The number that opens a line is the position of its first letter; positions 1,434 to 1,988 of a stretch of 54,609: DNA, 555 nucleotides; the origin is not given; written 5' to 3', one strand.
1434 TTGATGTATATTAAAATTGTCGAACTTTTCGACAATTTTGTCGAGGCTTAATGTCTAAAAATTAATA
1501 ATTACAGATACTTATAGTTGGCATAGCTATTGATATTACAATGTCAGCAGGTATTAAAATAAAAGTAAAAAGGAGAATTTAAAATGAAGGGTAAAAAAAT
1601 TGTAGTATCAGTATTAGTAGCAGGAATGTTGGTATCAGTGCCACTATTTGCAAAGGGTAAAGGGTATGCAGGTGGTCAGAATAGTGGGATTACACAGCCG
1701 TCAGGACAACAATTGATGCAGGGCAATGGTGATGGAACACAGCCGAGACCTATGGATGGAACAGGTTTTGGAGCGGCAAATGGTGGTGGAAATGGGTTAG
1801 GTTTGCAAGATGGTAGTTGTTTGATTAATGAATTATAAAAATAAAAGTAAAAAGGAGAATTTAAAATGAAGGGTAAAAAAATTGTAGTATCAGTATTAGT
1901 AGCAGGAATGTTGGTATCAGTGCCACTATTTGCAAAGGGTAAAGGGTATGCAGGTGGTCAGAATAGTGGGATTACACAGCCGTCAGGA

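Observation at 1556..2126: Fresh tandem duplication of a small secreted Gly-rich protein gene: identical leader and body, divergent Cys-containing C-terminal tails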

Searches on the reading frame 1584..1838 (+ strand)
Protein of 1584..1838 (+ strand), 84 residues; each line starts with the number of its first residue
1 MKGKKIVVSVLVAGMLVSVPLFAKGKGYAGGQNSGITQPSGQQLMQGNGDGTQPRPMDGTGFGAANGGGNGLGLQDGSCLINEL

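Call 4: search_protein_families(library=pfam, proteins=[window:1584-1838:+], max_evalue=1)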
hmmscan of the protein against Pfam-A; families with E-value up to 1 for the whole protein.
window:1584-1838:+ (84 aa): 1 family
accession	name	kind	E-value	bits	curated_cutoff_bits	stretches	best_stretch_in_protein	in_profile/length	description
PF22807.2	TrAA12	-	0.091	11.5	30.9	1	37-77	393-433/463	TrAA12-like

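Call 5: search_protein_families(library=ncbifam, proteins=[window:1584-1838:+], max_evalue=1)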
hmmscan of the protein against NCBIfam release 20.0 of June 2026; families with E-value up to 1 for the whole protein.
window:1584-1838:+ (84 aa): 0 families

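Call 17: search_protein_representatives(protein=window:1584-1835:+)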
Query: 84 residues. Proteins with E-value up to 0.001 (for the whole library): 19; up to 1e-10: 3; up to 1e-30: 1. The best 19 are listed.
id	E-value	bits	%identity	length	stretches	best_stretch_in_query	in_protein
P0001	9.1e-40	150.5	91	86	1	1-81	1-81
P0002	1.3e-15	73.5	61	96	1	1-79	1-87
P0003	5.8e-13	65.0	34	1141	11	42-79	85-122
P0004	1.5e-10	57.3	49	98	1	3-81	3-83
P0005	9.0e-10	54.8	43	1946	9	20-52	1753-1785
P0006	1.3e-09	54.3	53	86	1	3-68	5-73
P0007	9.5e-09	51.6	37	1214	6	26-66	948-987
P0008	1.1e-08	51.3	53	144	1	9-78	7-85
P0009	1.5e-06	44.6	38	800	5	26-61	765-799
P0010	2.9e-06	43.6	37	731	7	24-53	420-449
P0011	3.4e-06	43.4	36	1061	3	18-52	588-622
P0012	2.5e-05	40.6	35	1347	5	22-53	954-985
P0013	2.7e-05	40.5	40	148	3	53-83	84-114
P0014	3.0e-05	40.4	38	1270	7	26-53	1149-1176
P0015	5.7e-05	39.5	41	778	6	21-52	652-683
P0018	1.4e-04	38.2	49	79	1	8-67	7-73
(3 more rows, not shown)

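Call 19: find_encoding_contigs(protein=P0002, flank=6000, max_places=4)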
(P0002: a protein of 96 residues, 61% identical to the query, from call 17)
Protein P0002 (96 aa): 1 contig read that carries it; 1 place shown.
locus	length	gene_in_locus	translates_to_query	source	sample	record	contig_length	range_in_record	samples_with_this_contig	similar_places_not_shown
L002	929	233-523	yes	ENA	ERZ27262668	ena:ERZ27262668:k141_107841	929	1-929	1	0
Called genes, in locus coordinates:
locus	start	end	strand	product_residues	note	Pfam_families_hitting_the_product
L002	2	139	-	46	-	?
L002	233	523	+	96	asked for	-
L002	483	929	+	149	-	?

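Call 20: find_encoding_contigs(protein=P0004, flank=6000, max_places=4)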
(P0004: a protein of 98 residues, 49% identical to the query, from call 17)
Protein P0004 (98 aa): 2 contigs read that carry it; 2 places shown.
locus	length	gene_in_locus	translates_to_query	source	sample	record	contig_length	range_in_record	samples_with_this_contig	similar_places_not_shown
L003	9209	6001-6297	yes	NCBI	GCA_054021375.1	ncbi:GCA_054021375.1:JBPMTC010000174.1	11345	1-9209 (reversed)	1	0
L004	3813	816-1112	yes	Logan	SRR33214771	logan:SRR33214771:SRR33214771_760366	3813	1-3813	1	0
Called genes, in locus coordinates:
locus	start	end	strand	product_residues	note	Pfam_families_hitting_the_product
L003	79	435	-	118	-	PF00085:Thioredoxin, PF13098:Thioredoxin_2, PF04756:OST3_OST6 (weak)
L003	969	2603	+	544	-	PF00171:Aldedh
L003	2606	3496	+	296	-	PF01619:Pro_dh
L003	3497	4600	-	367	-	-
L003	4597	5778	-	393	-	PF00155:Aminotran_1_2, PF01212:Beta_elim_lyase (faint)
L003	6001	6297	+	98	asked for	-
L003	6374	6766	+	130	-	-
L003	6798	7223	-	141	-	PF03891:DUF333 (weak)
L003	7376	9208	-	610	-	?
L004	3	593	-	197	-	?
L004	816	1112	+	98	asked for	-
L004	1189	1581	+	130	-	-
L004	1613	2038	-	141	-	PF03891:DUF333 (weak)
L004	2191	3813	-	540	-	?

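Call 21: search_protein_families(library=pfam, proteins=[L003:6374-6766:+, L002:483-929:+], max_evalue=10)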
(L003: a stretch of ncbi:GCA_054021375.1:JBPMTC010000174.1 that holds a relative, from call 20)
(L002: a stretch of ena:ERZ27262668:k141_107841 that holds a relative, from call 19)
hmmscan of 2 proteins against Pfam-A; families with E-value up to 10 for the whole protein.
L003:6374-6766:+ (130 aa): 1 family
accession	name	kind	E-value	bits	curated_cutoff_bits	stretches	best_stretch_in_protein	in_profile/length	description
PF14346.11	DUF4398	-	0.0096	16.8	27.9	1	55-106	4-54/78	Domain of unknown function (DUF4398)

L002:483-929:+ (149 aa): 4 families
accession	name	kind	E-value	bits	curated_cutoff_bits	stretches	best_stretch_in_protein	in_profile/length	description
PF02825.26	WWE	-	0.022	15.6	21.1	1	83-113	2-31/67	WWE domain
PF01344.31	Kelch_1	-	0.027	14.4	20.1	1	77-95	23-41/46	Kelch motif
PF13964.12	Kelch_6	-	0.037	14.5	25.3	1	78-98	25-45/50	Kelch motif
PF13415.12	Kelch_3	-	0.23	12.1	22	1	76-94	13-31/48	Galactose oxidase, central domain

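Call 23: find_encoding_contigs(protein=P0006, flank=6000, max_places=4)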
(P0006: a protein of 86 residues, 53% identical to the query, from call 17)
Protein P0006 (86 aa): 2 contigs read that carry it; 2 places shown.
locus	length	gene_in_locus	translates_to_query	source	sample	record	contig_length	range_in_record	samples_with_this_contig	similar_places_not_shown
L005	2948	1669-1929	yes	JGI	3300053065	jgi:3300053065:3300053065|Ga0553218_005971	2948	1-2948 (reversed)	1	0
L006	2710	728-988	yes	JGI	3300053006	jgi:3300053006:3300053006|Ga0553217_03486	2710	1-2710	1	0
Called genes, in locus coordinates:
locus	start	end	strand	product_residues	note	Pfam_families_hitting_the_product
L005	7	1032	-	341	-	PF00072:Response_reg, PF00493:MCM (weak), PF00158:Sigma54_activat, PF14532:Sigma54_activ_2, PF01078:Mg_chelatase (faint), PF07728:AAA_5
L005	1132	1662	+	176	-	PF13441:Gly-zipper_YMGG, PF05433:Rick_17kDa_Anti (weak), PF13488:Gly-zipper_Omp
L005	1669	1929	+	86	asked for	-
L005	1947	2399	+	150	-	-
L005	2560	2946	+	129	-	?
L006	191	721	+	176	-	PF13441:Gly-zipper_YMGG, PF05433:Rick_17kDa_Anti (weak), PF13488:Gly-zipper_Omp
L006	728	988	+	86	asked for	-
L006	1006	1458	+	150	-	-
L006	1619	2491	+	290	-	-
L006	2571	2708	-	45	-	?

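Call 24: find_encoding_contigs(protein=P0008, flank=6000, max_places=4)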
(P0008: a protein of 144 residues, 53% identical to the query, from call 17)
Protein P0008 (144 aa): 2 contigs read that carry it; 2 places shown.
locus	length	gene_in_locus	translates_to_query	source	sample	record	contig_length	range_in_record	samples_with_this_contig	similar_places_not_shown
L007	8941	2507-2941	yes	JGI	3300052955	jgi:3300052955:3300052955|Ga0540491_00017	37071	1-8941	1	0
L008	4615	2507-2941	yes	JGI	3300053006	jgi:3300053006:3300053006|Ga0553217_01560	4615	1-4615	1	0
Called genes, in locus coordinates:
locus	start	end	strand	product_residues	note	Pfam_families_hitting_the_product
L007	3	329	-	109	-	?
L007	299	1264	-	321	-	PF01018:GTP1_OBG, PF01926:MMR_HSR1, PF02421:FeoB_N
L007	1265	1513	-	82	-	PF01016:Ribosomal_L27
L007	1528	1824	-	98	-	PF00829:Ribosomal_L21p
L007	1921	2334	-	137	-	-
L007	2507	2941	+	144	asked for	-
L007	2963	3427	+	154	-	-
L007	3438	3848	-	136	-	PF03891:DUF333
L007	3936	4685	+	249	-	PF23023:Anti-Pycsar_Apyc1 (faint), PF00753:Lactamase_B, PF12706:Lactamase_B_2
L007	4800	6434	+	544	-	PF00171:Aldedh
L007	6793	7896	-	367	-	-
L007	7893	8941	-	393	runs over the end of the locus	PF00155:Aminotran_1_2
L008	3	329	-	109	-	?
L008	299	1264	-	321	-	PF01018:GTP1_OBG, PF01926:MMR_HSR1, PF02421:FeoB_N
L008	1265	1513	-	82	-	PF01016:Ribosomal_L27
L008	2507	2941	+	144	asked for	-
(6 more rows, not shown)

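Call 25: find_encoding_contigs(protein=P0018, flank=6000, max_places=4)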
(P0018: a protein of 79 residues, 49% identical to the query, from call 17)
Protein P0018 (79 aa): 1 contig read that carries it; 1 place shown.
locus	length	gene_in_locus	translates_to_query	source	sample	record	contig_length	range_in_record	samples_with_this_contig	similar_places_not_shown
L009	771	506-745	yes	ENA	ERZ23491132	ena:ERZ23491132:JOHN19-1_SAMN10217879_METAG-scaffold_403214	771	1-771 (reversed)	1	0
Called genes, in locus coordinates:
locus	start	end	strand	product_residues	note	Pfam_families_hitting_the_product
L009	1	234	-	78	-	?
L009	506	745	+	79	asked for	-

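Call 30: find_related_loci(query=A3, collection=genome_contigs, flank=8000)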
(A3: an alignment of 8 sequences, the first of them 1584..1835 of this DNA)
Query A3 (84 aa) in genome_contigs; peptide patterns used: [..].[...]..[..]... (x = any residue, [..] = any of these).
143 stretches matched a pattern; 36 encode a relative of the query (tblastn E <= 1e-3); 36 distinct loci.
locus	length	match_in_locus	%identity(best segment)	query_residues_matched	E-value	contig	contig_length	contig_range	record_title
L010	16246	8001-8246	62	4-80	2e-23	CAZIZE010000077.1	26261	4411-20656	MAG TPA_asm: uncultured bacterium isolate binchicken_co219_16 genome assembly, contig: k141_859193, whole genome shotgun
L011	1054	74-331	57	4-82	9e-24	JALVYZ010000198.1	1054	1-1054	MAG: bacterium isolate T10_maxbin2_scaf2bin.187 T10_NODE_187979_length_1054_cov_7.833873, whole genome shotgun sequence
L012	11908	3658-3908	61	1-79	3e-16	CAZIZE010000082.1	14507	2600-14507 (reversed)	MAG TPA_asm: uncultured bacterium isolate binchicken_co219_16 genome assembly, contig: k141_49646, whole genome shotgun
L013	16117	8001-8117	59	40-78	1e-7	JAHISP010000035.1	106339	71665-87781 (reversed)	MAG: Bacteroidetes bacterium isolate MM_PC_MetaG.mb.18 MM_PC_MetaG.mb.18_k141_708548, whole genome shotgun sequence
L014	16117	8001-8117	59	40-78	1e-7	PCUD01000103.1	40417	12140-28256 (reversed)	MAG: Ignavibacteriales bacterium CG18_big_fil_WC_8_21_14_2_50_31_20 CG18_scaffold_1324_c, whole genome shotgun sequence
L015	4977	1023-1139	59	33-71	1e-7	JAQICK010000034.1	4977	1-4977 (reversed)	MAG: Melioribacteraceae bacterium isolate GH35 k119_430972, whole genome shotgun sequence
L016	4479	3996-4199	46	6-64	2e-7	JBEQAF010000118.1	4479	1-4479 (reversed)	MAG: bacterium isolate 03V1_S199.semibin_refined.073 NODE_12125_length_4479_cov_1.510800, whole genome shotgun sequence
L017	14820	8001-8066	82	47-68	1e-6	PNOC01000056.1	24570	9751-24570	MAG: Thermodesulfovibrio sp. isolate SW.3.86 SW_1001105_24570, whole genome shotgun sequence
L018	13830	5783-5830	100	49-64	3e-6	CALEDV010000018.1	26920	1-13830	MAG: uncultured bacterium isolate N1_Bin_METABAT__160_1 genome assembly, contig: c_000000877546, whole genome shotgun se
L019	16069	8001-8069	68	37-64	5e-6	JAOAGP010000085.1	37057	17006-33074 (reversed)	MAG: Thermodesulfovibrionales bacterium isolate SKW34 k141_399654, whole genome shotgun sequence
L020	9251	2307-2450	47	31-80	1e-5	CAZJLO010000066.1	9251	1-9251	MAG TPA_asm: uncultured Thermotogae bacterium isolate binchicken_co42_503 genome assembly, contig: NODE_12863_length_925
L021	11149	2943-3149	41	12-80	1e-5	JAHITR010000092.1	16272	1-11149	MAG: Candidatus Bipolaricaulota bacterium isolate MM_PC_MetaG.mb.220 MM_PC_MetaG.mb.220_k141_492526, whole genome shotgu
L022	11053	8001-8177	42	46-80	1e-5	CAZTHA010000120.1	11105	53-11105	MAG TPA_asm: uncultured bacterium isolate binchicken_co108_60 genome assembly, contig: NODE_12814_length_11105_cov_6.025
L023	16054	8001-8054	83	46-63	2e-5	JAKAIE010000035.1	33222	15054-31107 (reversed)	MAG: Nitrospirae bacterium isolate WY3.bin163 NODE_1957_length_33222_cov_5.719051, whole genome shotgun sequence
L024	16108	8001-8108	44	48-83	8e-5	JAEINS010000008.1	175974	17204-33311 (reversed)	MAG: Melioribacteraceae bacterium isolate MAG10 NODE_87_length_175974_cov_182.312012, whole genome shotgun sequence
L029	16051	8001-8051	88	47-63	6e-5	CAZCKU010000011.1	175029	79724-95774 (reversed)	MAG TPA_asm: uncultured Thermodesulfovibrio sp. isolate binchicken_co269_38 genome assembly, contig: NODE_76_length_1750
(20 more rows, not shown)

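Call 42: search_protein_families(library=pfam, proteins=[L017:8092-8619:+, L012:4012-4485:+], max_evalue=5)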
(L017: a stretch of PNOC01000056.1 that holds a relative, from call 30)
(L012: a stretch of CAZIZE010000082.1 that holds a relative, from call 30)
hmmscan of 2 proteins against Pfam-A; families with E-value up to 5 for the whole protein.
L017:8092-8619:+ (175 aa): 0 families

L012:4012-4485:+ (157 aa): 0 families

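Call 43: list_cluster_members(proteins=[window:1584-1835:+, window:1866-2123:+, P0001])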
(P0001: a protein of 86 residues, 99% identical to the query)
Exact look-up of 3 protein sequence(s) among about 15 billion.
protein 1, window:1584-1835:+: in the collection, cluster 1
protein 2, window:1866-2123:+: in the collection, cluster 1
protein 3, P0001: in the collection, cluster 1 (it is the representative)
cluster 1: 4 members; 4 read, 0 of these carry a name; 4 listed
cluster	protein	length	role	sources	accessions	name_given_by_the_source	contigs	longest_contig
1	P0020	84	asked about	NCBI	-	-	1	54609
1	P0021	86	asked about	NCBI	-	-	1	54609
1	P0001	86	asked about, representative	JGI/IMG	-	-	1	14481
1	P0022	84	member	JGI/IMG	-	-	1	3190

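Call 45: find_encoding_contigs(protein=P0022, flank=5000)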
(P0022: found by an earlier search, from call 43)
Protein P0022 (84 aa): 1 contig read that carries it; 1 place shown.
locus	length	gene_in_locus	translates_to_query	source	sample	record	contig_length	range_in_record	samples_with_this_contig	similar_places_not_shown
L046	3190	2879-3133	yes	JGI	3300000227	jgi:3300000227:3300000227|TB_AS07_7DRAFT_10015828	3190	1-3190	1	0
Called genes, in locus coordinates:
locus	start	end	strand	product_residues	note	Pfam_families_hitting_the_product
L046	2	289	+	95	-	?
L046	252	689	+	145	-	-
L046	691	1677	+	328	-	PF07963:N_methyl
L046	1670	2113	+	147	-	-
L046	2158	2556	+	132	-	PF01894:YjbQ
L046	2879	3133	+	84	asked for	-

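Call 46: find_encoding_contigs(protein=window:1584-1838:+, flank=10000, max_places=3)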
Protein window:1584-1838:+ (84 aa): no gene with exactly this product is on record in the collection.

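Call 53: find_homologous_proteins(query=A4, max_evalue=0.001)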
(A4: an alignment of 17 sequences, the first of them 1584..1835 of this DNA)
Query A4 (17 sequences) (84 aa, profile of the alignment): 330 proteins with E <= 0.001 among 4957 candidates; the best 120 are listed.
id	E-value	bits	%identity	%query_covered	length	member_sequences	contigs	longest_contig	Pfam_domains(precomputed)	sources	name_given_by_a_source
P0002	2.5e-28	116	55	94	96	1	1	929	-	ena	-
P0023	5.1e-27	112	57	94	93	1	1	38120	-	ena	-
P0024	7.3e-27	111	61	94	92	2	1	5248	-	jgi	-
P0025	7.9e-27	111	56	94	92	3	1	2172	-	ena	-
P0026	9.3e-27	111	57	95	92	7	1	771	-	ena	-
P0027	2.2e-26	110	57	94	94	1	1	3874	-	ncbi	-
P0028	8.1e-26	108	55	92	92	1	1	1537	-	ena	-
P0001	1.1e-25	108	88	100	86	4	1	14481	-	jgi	-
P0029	2.6e-25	106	55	95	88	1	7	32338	-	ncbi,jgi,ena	jgi:hypothetical protein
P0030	1.4e-24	104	62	95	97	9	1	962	-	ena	-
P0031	7.2e-24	102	49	95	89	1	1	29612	-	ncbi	-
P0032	2.5e-22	97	54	98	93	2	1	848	-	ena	-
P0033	8.7e-22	95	58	94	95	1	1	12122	-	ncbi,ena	-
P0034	7.4e-21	92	51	46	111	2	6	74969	-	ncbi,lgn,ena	-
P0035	1.5e-19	88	43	50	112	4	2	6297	-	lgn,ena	-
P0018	1.1e-16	79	41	76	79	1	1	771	-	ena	-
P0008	2.3e-11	62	44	89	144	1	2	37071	-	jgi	jgi:hypothetical protein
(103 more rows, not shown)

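Call 55: find_encoding_contigs(protein=P0029, flank=8000, max_places=3)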
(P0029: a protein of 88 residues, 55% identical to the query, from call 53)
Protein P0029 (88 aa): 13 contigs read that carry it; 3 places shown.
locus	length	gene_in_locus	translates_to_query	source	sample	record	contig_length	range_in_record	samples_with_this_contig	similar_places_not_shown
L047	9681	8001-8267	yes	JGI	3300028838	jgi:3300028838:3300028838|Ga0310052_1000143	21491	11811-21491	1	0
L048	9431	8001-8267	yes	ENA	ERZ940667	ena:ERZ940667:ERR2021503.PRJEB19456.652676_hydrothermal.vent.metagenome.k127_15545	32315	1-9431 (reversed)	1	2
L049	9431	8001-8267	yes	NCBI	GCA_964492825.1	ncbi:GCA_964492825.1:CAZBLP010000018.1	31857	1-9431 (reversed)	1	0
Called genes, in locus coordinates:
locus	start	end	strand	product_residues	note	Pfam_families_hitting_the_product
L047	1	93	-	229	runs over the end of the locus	PF01863:YgjP-like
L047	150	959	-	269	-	PF02535:Zip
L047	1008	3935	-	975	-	PF00072:Response_reg (faint), PF01326:PPDK_N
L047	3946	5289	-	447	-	PF02812:ELFV_dehydrog_N, PF00208:ELFV_dehydrog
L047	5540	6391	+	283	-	PF01435:Peptidase_M48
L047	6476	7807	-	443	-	PF00072:Response_reg, PF07728:AAA_5 (faint), PF00158:Sigma54_activat, PF14532:Sigma54_activ_2, PF25601:AAA_lid_14, PF02954:HTH_8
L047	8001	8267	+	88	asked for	-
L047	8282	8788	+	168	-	-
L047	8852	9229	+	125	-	-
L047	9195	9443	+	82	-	-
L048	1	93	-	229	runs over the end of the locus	PF01863:YgjP-like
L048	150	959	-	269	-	PF02535:Zip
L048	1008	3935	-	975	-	PF00072:Response_reg (faint), PF01326:PPDK_N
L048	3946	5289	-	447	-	PF02812:ELFV_dehydrog_N, PF00208:ELFV_dehydrog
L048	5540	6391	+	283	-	PF01435:Peptidase_M48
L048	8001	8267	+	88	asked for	-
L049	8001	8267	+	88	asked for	-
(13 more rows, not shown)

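Call 56: find_encoding_contigs(protein=P0023, flank=8000, max_places=2)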
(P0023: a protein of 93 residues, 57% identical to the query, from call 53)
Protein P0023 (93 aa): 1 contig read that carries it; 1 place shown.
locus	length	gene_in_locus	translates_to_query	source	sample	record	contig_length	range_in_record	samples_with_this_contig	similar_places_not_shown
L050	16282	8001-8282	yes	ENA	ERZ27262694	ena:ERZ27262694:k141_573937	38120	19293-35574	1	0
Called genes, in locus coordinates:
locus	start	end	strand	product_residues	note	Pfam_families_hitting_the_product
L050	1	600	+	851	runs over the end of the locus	PF02739:5_3_exonuc_N, PF01367:5_3_exonuc, PF00476:DNA_pol_A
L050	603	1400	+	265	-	PF06325:PrmA, PF05175:MTS, PF03602:Cons_hypoth95 (weak), PF13649:Methyltransf_25 (weak)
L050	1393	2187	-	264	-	PF01061:ABC2_membrane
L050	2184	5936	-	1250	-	PF07021:MetW, PF08241:Methyltransf_11, PF08242:Methyltransf_12, PF13489:Methyltransf_23, PF13649:Methyltransf_25, PF13847:Methyltransf_31, PF13641:Glyco_tranf_2_3, PF00535:Glycos_transf_2, +4 more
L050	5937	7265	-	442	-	PF00072:Response_reg, PF00158:Sigma54_activat, PF14532:Sigma54_activ_2, PF01078:Mg_chelatase (faint), PF07728:AAA_5 (weak), PF25601:AAA_lid_14, PF02954:HTH_8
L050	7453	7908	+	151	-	PF13441:Gly-zipper_YMGG, PF05433:Rick_17kDa_Anti (weak), PF13488:Gly-zipper_Omp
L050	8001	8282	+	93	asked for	-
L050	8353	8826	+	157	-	-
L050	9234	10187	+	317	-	-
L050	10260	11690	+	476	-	PF00512:HisKA, PF02518:HATPase_c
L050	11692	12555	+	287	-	PF05036:SPOR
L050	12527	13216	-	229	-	PF00899:ThiF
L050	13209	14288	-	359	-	PF02277:DBI_PRT (weak)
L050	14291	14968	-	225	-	PF03330:DPBB_1, PF05036:SPOR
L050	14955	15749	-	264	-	PF02899:Phage_int_SAM_1 (faint), PF00589:Phage_integrase, PF22823:MrpR_C_cat (weak)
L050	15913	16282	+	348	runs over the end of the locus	PF13103:TonB_2, PF03544:TonB_C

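Call 61: search_solved_structures(query=A4, max_evalue=1)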
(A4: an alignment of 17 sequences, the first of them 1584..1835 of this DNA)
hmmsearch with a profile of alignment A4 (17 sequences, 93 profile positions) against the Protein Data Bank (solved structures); distinct sequences matched with E-value up to 1: 0.

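Call 69: predict_structure(alignment_id=A6)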
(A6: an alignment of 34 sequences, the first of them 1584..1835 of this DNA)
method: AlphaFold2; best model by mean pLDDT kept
length: 84 residues; sequences in the alignment: 34
mean_pLDDT: 50.9   pTM: 0.23
mean pLDDT of the five models: 50.9, 49.9, 49.0, 48.1, 45.8
residues with pLDDT >= 90: 0; 70-90: 9; 50-70: 20; < 50: 55
segments of 3 or more residues with pLDDT < 50: 24-53, 63-84
pLDDT, mean of each block of 10 residues (from residue 1): 69 69 47 42 46 50 46 44 38
secondary structure, 60 per line:
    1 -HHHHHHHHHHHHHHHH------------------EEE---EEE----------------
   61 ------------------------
elements in order: H2-17 E36-38 E42-44
